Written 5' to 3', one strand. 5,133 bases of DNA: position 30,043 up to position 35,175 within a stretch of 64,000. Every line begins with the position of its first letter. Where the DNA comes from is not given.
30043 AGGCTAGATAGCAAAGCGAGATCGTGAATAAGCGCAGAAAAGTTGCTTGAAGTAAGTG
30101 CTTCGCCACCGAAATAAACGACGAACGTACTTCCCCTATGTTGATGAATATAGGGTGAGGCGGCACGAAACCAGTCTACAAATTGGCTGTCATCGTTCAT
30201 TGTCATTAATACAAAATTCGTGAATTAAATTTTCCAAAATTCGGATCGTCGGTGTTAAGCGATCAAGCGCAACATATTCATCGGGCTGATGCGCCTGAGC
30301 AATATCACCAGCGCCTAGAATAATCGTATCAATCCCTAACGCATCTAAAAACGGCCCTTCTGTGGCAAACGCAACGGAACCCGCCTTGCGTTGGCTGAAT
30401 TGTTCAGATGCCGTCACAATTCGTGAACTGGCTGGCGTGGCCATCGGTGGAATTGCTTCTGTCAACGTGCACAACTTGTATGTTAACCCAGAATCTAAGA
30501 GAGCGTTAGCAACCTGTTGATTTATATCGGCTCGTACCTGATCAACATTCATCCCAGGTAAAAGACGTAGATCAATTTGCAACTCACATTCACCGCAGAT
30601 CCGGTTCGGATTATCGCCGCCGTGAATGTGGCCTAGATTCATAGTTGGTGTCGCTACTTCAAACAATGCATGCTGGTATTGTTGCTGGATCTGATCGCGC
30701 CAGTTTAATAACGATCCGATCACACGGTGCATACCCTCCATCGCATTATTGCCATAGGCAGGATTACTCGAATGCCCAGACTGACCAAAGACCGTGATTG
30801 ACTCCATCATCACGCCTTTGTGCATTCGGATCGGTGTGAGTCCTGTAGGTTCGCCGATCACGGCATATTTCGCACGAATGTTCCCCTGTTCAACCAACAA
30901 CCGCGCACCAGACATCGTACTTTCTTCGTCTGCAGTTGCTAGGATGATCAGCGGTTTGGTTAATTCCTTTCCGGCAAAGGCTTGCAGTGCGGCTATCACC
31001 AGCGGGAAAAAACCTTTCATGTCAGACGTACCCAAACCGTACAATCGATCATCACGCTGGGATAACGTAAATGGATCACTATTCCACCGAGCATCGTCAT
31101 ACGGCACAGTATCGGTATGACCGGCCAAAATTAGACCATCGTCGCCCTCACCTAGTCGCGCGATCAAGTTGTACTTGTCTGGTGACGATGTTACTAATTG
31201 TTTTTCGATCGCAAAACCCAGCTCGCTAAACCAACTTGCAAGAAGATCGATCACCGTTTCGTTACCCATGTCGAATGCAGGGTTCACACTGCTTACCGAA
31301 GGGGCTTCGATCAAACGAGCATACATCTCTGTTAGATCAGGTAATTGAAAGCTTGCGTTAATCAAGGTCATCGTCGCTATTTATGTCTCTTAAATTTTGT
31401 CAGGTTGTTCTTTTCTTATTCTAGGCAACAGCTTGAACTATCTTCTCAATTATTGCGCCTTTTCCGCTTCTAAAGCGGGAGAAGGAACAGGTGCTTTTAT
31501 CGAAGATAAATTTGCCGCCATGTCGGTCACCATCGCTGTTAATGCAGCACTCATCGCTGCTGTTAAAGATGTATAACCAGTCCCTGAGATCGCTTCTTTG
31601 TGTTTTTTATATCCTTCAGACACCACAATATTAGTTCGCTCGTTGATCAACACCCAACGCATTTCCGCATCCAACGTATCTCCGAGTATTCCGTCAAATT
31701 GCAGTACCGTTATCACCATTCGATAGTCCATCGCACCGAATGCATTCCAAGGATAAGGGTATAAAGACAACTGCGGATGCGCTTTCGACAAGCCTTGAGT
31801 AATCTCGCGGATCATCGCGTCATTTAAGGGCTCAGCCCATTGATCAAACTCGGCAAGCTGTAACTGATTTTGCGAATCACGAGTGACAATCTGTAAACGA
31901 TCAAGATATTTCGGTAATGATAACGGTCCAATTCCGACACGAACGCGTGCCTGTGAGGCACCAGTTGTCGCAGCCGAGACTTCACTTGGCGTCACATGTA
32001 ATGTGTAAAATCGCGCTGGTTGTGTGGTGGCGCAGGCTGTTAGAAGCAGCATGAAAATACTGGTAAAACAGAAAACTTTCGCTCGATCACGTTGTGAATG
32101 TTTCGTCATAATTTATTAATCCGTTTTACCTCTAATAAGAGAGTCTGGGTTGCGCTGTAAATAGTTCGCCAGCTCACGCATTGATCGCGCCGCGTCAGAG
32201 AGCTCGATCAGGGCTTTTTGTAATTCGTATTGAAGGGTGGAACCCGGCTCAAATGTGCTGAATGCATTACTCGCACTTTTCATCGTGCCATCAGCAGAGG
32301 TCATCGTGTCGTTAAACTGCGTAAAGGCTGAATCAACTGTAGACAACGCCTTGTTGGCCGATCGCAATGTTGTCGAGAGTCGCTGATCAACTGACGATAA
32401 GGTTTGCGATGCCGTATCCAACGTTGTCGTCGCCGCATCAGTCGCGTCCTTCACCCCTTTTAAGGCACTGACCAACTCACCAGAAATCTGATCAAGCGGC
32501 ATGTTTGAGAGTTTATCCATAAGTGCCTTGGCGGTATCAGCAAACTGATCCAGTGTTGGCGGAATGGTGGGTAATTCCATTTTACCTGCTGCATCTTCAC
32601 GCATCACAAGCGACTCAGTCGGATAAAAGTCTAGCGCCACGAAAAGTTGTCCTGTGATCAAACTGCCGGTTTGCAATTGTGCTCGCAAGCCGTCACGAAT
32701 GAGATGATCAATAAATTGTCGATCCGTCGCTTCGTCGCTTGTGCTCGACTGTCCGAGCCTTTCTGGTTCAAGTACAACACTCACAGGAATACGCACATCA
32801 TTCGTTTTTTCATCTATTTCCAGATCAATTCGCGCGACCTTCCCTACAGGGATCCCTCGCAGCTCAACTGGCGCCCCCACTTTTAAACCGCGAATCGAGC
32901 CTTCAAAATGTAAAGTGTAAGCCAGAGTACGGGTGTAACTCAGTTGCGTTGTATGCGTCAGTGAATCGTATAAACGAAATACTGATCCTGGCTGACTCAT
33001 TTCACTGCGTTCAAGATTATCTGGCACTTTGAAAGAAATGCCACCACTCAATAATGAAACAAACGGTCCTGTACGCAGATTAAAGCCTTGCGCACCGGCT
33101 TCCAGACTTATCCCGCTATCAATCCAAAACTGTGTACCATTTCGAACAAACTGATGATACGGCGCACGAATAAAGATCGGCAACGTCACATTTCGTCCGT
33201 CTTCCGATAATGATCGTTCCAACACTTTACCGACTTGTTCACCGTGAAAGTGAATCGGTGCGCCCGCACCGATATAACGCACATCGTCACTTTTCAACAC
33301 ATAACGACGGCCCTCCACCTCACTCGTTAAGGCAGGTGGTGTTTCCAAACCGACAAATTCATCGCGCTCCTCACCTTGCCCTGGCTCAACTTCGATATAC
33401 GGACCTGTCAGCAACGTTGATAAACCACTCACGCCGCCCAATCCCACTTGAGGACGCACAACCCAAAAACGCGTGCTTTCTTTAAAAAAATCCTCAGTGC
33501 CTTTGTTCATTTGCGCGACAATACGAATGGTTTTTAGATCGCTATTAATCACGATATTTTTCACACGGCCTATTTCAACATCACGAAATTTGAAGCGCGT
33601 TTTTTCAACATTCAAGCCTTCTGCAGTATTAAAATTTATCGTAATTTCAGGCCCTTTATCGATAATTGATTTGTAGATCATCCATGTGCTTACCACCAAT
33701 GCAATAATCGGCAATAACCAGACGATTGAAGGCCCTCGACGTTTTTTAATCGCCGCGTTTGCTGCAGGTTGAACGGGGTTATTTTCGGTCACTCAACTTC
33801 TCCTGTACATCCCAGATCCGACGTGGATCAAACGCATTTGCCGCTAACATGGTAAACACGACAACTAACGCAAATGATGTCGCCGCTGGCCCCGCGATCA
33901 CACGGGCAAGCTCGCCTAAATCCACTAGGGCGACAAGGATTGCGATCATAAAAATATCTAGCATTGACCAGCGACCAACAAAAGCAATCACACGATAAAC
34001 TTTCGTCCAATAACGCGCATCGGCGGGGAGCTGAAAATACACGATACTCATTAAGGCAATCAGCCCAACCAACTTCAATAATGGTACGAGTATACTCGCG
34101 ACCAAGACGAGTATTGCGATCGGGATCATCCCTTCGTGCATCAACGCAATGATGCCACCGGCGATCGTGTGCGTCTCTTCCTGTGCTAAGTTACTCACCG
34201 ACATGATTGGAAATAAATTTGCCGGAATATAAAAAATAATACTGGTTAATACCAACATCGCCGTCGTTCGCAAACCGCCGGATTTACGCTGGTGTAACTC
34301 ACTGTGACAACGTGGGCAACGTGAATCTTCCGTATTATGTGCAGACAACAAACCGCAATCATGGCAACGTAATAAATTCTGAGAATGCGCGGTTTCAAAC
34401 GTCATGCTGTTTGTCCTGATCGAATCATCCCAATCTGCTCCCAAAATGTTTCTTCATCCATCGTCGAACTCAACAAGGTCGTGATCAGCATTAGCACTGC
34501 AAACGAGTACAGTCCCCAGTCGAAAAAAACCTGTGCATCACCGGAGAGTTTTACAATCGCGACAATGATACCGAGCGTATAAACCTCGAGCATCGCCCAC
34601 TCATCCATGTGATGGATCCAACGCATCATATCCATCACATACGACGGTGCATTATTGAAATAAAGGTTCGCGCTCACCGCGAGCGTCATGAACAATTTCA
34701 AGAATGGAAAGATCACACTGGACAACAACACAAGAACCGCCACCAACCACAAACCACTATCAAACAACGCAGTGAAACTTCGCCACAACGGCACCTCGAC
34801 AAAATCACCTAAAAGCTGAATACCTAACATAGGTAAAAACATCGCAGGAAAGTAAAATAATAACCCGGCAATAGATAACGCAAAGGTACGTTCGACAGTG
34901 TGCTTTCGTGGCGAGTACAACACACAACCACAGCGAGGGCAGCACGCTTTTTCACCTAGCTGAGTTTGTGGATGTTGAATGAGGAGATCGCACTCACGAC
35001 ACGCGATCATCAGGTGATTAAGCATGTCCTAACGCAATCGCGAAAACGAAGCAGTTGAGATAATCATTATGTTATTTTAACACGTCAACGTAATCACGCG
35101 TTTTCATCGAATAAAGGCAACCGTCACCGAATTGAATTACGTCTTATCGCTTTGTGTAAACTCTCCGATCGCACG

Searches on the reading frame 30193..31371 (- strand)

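Call 58: search_protein_families(library=pfam, proteins=[window:30193-31371:-], max_evalue=0.000001)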
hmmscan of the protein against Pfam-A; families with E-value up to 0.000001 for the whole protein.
window:30193-31371:- (393 aa): 2 families
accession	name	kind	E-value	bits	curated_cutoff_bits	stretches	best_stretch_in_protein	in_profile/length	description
PF01546.33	Peptidase_M20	-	5.4e-30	105.3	24.6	1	81-384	1-205/206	Peptidase family M20/M25/M40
PF07687.19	M20_dimer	-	5.9e-24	84.5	21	1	183-291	2-103/107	Peptidase dimerisation domain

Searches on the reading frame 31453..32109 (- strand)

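Call 58: search_protein_families(library=pfam, proteins=[window:31453-32109:-], max_evalue=0.000001)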
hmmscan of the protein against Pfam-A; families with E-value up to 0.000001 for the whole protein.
window:31453-32109:- (219 aa): 1 family
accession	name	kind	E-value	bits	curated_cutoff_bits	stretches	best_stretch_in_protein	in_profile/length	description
PF03886.18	ABC_trans_aux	-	1.2e-34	119.7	26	1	35-198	1-161/161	ABC-type transport auxiliary lipoprotein component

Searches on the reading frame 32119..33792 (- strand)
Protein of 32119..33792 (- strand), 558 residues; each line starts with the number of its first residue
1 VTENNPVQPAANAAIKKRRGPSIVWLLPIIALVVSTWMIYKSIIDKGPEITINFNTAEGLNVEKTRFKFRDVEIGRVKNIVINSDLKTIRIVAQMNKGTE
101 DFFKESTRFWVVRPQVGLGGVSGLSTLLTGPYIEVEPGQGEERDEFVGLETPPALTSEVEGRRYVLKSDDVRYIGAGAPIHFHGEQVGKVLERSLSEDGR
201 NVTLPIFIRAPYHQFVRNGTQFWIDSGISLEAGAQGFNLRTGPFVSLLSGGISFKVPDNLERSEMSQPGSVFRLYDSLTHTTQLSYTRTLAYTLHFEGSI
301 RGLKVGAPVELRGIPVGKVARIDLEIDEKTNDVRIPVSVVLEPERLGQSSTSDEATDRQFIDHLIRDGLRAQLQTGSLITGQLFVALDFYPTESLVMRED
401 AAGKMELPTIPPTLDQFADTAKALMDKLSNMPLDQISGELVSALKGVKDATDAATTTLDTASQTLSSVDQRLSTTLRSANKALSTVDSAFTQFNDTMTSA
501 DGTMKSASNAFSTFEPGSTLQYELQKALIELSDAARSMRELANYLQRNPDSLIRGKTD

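Call 58: search_protein_families(library=pfam, proteins=[window:32119-33792:-], max_evalue=0.000001)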
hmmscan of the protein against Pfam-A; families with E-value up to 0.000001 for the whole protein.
window:32119-33792:- (558 aa): 1 family
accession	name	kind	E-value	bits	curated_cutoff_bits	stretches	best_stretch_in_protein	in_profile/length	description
PF02470.25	MlaD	-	3.2e-36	123.8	25.1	2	292-389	5-80/81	MlaD protein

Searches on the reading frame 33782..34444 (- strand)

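Call 58: search_protein_families(library=pfam, proteins=[window:33782-34444:-], max_evalue=0.000001)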
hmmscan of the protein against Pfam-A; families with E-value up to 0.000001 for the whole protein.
window:33782-34444:- (221 aa): 1 family
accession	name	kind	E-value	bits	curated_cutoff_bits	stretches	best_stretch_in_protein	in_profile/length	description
PF04403.18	PqiA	-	5.7e-51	172.9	23.8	1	59-213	2-154/156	Paraquat-inducible protein A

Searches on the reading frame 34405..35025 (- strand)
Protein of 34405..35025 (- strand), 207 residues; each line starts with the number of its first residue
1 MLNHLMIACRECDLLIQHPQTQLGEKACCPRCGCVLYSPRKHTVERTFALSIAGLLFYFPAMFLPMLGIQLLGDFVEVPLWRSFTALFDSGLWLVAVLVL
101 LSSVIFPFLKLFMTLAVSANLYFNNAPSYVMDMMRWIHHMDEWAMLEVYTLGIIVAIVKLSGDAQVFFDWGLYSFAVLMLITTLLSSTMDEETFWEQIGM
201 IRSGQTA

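Call 58: search_protein_families(library=pfam, proteins=[window:34405-35025:-], max_evalue=0.000001)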
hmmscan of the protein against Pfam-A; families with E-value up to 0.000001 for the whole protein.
window:34405-35025:- (207 aa): 1 family
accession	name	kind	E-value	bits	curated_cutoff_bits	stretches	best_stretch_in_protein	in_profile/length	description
PF04403.18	PqiA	-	9.5e-39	133.2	23.8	1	45-198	2-155/156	Paraquat-inducible protein A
